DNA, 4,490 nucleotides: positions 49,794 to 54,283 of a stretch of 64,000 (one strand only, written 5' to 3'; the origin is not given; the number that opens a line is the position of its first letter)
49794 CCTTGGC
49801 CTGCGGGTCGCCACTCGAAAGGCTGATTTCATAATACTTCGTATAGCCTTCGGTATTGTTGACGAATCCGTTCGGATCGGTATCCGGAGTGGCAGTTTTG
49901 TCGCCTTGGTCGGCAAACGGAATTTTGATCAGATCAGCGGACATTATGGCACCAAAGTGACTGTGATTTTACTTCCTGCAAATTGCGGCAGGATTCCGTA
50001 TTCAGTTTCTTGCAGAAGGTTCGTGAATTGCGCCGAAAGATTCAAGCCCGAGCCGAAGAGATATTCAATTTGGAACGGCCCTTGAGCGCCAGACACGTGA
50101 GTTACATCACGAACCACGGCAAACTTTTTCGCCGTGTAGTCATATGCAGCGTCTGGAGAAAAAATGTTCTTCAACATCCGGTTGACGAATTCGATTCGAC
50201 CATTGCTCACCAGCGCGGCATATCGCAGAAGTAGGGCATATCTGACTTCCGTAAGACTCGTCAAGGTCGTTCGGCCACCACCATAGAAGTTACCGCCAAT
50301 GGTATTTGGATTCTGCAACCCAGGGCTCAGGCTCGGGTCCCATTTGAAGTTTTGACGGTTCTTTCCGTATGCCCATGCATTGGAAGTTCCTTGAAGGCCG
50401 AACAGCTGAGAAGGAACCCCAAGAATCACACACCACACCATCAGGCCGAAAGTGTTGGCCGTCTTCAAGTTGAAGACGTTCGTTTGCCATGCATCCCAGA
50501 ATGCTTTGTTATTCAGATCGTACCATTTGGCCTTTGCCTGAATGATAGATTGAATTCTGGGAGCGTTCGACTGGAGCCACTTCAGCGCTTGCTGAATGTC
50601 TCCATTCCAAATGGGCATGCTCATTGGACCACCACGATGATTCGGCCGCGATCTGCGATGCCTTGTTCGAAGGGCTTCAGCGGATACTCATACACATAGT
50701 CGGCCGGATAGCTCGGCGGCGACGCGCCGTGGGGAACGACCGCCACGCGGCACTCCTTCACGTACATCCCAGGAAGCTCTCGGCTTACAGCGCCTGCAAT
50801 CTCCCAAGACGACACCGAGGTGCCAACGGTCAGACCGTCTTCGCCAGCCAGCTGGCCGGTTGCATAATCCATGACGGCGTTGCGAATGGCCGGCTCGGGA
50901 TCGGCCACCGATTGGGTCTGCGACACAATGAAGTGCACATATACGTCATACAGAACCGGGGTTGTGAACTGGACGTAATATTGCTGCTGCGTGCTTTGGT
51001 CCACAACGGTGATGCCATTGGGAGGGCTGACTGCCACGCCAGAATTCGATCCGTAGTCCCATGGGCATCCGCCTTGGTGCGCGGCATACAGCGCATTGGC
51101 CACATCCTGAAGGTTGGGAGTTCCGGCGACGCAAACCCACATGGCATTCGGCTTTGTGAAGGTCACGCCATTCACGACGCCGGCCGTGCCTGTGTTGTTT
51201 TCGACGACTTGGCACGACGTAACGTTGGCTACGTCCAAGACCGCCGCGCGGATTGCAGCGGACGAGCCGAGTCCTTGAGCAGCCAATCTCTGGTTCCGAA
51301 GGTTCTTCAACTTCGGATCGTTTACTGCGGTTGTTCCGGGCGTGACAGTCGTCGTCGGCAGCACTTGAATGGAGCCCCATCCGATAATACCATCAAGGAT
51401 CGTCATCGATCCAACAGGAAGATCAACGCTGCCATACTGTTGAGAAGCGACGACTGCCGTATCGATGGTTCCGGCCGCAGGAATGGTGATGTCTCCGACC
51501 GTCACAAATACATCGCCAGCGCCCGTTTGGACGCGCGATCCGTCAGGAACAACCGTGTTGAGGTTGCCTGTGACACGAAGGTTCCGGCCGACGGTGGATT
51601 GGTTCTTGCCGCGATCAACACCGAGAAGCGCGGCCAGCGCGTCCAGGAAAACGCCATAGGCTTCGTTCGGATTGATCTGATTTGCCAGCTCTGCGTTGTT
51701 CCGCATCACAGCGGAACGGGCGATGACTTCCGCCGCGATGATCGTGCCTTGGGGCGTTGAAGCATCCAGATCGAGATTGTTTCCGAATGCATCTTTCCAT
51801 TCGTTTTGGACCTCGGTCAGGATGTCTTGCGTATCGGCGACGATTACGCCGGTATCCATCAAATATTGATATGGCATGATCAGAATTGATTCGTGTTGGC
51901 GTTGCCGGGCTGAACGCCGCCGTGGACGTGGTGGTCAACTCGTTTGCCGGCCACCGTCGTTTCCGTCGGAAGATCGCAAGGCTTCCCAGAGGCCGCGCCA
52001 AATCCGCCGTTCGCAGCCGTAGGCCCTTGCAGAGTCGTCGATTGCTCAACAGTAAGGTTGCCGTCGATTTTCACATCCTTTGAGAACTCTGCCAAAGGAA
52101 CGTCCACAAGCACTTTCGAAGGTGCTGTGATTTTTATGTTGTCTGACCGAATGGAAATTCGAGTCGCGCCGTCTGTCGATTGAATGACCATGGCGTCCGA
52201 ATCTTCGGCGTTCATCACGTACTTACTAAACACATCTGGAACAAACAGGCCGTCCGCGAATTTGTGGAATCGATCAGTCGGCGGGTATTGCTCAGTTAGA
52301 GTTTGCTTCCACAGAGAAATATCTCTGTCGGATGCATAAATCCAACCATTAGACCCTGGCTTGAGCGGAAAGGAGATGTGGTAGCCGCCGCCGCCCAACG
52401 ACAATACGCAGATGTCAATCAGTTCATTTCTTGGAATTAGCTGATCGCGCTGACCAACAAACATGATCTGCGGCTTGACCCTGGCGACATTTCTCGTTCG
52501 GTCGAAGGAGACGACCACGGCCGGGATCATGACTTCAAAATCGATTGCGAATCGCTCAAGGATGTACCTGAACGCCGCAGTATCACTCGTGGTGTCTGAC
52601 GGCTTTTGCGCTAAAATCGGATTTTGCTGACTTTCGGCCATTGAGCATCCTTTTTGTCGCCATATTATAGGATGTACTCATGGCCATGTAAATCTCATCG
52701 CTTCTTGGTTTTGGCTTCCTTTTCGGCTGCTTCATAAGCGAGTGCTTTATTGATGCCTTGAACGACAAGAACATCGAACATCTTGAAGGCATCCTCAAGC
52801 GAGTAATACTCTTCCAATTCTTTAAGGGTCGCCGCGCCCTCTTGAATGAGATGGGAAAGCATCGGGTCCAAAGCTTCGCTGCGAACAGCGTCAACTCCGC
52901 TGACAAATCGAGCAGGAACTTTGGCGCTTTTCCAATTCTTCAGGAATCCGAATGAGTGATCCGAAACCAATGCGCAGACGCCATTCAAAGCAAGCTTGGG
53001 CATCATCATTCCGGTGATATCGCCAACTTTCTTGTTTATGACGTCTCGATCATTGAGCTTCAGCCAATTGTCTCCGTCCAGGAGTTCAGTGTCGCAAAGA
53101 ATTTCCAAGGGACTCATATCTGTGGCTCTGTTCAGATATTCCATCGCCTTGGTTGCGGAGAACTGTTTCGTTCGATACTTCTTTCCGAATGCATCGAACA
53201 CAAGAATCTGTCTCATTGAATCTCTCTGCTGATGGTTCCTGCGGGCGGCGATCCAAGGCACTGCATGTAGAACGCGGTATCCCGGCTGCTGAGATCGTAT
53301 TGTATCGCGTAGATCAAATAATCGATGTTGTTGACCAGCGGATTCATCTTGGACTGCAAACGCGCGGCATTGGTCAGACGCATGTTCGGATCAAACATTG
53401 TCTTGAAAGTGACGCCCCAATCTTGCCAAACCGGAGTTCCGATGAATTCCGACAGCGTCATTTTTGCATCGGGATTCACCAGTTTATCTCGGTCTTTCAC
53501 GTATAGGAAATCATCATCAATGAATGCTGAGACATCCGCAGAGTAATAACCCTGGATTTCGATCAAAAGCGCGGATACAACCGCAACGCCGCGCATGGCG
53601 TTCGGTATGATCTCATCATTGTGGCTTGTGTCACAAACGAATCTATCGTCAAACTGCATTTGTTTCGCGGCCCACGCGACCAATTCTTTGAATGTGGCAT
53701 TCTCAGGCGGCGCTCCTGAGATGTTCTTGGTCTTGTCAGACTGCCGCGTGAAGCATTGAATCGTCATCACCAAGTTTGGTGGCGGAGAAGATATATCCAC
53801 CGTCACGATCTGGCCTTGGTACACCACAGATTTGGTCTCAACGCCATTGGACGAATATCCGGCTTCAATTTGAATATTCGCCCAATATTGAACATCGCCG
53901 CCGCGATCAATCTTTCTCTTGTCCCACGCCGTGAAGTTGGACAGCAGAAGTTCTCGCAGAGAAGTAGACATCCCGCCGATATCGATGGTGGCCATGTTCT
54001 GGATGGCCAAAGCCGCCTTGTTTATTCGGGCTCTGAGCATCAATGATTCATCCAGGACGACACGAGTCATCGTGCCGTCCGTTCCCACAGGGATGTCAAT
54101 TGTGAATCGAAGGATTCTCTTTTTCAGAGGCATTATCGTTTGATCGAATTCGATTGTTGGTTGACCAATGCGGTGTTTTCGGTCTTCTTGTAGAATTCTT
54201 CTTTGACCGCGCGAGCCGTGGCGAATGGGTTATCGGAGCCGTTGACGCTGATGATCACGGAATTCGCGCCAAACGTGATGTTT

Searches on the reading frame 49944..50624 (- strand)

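Call 94: search_protein_families(library=phrogs, proteins=[window:49944-50624:-], max_evalue=0.00001)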
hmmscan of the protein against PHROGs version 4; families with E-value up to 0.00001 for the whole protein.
window:49944-50624:- (226 aa): 2 families
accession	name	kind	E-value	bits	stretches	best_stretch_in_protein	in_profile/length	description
phrog_4797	-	unknown function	1.4e-77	262.6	1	1-178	1-177/567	-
phrog_587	-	head and packaging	1.7e-20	74.6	1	10-225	25-209/392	structural protein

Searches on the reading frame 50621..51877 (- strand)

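Call 85: search_protein_families(library=phrogs, proteins=[window:50621-51877:-], max_evalue=0.00001)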
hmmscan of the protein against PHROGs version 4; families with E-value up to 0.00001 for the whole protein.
window:50621-51877:- (418 aa): 2 families
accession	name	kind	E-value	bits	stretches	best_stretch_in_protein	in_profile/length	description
phrog_6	-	tail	8.5e-46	157.7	1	2-382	58-385/548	baseplate wedge subunit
phrog_30339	-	unknown function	6.3e-10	40.2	1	5-128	15-137/150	-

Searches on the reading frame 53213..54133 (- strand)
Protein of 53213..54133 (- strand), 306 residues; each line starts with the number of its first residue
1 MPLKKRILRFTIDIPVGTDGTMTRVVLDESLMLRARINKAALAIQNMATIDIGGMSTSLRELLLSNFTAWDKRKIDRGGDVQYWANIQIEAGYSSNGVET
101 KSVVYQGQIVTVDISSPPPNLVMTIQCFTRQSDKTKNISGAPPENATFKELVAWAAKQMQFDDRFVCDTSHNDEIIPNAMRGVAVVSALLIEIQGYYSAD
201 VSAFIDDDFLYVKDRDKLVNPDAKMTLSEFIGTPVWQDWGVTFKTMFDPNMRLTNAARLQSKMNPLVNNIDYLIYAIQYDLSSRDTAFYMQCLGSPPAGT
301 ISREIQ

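Call 94: search_protein_families(library=phrogs, proteins=[window:53213-54133:-], max_evalue=0.00001)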
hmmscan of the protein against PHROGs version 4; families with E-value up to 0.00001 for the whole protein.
window:53213-54133:- (306 aa): 1 family
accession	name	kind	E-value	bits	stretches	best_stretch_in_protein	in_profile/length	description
phrog_196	-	tail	8.6e-39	134.5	1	1-299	82-363/536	baseplate hub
